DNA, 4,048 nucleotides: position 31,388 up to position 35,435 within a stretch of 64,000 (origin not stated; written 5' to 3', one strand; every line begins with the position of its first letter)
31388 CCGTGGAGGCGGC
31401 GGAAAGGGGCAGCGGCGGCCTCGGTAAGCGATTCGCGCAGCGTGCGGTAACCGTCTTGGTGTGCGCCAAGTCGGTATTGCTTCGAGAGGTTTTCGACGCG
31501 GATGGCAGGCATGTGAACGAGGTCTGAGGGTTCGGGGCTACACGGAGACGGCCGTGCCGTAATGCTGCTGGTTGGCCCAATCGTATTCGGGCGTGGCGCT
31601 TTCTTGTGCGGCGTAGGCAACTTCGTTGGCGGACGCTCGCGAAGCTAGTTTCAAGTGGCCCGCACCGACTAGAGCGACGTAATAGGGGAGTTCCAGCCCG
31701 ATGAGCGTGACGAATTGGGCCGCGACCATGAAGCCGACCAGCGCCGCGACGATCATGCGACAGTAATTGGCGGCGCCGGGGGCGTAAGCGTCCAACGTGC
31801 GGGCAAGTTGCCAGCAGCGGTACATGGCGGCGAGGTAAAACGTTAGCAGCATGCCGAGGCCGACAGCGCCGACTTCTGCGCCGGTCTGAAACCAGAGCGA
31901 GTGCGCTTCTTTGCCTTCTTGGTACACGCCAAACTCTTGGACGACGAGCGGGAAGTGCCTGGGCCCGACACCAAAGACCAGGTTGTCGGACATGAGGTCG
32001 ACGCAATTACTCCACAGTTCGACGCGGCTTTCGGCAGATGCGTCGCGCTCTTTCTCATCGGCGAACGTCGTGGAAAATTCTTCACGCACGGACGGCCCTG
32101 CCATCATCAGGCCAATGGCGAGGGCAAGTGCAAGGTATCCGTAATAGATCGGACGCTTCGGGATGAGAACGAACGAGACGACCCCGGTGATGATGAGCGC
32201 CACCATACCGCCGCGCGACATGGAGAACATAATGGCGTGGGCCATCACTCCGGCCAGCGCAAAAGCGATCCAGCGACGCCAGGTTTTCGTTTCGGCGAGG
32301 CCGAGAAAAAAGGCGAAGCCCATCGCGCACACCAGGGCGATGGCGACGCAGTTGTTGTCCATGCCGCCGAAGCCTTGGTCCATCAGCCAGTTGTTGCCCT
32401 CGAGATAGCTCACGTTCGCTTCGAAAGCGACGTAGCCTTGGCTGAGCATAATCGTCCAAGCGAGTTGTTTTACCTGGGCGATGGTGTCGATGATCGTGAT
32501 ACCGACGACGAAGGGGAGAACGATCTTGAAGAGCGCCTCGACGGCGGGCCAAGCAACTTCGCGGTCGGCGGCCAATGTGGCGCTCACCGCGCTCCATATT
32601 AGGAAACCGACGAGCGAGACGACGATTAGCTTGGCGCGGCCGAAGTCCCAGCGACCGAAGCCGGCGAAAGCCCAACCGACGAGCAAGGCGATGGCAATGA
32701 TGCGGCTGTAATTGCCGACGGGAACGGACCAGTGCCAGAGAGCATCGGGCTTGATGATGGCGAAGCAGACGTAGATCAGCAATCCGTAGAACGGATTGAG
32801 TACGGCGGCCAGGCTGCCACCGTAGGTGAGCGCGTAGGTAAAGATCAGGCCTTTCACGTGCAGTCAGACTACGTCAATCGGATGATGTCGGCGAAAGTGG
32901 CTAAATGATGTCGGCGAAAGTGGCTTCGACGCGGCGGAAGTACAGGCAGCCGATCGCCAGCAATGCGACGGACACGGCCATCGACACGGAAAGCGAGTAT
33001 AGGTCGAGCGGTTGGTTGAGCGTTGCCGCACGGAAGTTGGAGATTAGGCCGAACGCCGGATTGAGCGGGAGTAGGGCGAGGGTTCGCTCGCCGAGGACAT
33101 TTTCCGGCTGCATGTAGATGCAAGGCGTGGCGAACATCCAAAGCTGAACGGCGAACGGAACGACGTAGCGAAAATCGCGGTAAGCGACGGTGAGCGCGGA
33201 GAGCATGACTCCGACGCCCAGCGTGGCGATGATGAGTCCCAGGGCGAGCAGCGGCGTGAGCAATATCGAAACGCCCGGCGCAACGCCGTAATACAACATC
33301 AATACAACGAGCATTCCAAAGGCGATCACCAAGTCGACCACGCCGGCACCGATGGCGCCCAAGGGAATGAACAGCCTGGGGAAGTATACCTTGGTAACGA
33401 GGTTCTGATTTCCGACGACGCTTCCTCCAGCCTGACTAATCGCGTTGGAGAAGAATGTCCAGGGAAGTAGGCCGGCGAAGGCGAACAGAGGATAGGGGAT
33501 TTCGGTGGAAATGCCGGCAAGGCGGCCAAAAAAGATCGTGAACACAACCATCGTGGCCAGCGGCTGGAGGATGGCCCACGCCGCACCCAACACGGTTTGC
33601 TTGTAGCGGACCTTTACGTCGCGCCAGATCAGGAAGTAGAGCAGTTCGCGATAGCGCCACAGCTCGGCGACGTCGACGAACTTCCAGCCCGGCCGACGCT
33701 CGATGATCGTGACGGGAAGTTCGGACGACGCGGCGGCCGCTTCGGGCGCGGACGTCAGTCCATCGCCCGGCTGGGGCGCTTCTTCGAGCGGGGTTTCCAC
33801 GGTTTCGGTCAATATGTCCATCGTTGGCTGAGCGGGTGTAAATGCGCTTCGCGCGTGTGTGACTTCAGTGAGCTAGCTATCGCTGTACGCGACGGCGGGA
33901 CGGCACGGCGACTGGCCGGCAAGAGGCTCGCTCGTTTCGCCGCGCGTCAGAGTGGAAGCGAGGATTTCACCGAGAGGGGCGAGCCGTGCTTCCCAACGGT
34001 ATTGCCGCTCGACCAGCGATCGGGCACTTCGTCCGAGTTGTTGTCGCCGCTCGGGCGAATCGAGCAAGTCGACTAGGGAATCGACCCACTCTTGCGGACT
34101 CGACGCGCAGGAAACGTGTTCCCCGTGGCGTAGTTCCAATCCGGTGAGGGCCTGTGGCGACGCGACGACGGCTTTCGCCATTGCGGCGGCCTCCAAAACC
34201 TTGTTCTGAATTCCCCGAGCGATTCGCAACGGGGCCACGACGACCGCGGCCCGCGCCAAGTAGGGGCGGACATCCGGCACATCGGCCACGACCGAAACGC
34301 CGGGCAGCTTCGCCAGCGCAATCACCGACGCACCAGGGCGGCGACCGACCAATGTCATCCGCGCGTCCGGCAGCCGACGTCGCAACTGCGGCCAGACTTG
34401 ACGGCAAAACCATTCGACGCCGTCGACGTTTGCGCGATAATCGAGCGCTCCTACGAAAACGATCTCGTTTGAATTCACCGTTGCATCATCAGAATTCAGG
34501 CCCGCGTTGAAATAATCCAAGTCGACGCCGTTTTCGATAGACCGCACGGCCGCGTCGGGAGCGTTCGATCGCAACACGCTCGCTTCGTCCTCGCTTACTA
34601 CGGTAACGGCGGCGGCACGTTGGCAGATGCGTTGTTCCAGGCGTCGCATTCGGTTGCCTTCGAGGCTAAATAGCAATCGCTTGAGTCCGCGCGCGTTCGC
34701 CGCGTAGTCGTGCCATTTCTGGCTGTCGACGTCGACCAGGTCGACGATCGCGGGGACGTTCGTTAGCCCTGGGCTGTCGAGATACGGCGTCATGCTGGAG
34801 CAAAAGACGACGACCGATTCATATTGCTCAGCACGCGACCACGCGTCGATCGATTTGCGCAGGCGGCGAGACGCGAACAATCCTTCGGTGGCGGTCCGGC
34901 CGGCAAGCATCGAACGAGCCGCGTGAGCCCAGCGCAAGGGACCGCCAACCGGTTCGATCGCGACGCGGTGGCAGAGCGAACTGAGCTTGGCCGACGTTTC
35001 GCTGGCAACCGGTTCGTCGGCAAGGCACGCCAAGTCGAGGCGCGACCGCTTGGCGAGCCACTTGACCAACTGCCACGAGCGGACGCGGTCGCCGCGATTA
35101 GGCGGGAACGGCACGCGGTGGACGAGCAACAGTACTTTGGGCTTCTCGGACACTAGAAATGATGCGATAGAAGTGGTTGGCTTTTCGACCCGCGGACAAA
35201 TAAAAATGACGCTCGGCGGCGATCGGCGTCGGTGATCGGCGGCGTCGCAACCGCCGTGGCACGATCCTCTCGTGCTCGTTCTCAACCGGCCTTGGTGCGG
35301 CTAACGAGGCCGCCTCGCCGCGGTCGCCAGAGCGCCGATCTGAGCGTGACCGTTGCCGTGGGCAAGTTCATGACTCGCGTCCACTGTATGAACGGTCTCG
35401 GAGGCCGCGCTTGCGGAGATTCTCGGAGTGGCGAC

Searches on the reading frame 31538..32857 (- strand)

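Call 45: search_protein_families(library=pfam, proteins=[window:31538-32857:-], max_evalue=0.00001)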
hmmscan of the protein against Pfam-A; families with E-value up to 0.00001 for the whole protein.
window:31538-32857:- (439 aa): 1 family
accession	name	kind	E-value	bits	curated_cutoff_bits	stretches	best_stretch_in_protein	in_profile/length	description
PF04932.20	Wzy_C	-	1.5e-18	67.5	31.7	1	202-337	3-148/149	O-Antigen ligase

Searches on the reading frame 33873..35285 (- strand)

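Call 45: search_protein_families(library=pfam, proteins=[window:33873-35285:-], max_evalue=0.00001)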
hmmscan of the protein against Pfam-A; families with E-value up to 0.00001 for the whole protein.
window:33873-35285:- (470 aa): 5 families
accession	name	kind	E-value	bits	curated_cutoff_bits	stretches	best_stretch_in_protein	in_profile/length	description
PF13692.12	Glyco_trans_1_4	-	1.8e-24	87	27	1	274-409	3-141/142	Glycosyl transferases group 1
PF13524.12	Glyco_trans_1_2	-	3.1e-12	47.1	25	1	300-437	8-141/144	Glycosyl transferase-like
PF13439.12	Glyco_transf_4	-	4e-07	30.6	28.5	1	206-257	116-169/170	Glycosyltransferase Family 4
PF00534.26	Glycos_transf_1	-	4.8e-07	29.9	26.4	1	271-422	14-170/172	Glycosyl transferases group 1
PF13579.12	Glyco_trans_4_4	-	8.3e-06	26.7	29.7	1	67-253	4-158/158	Glycosyl transferase 4-like domain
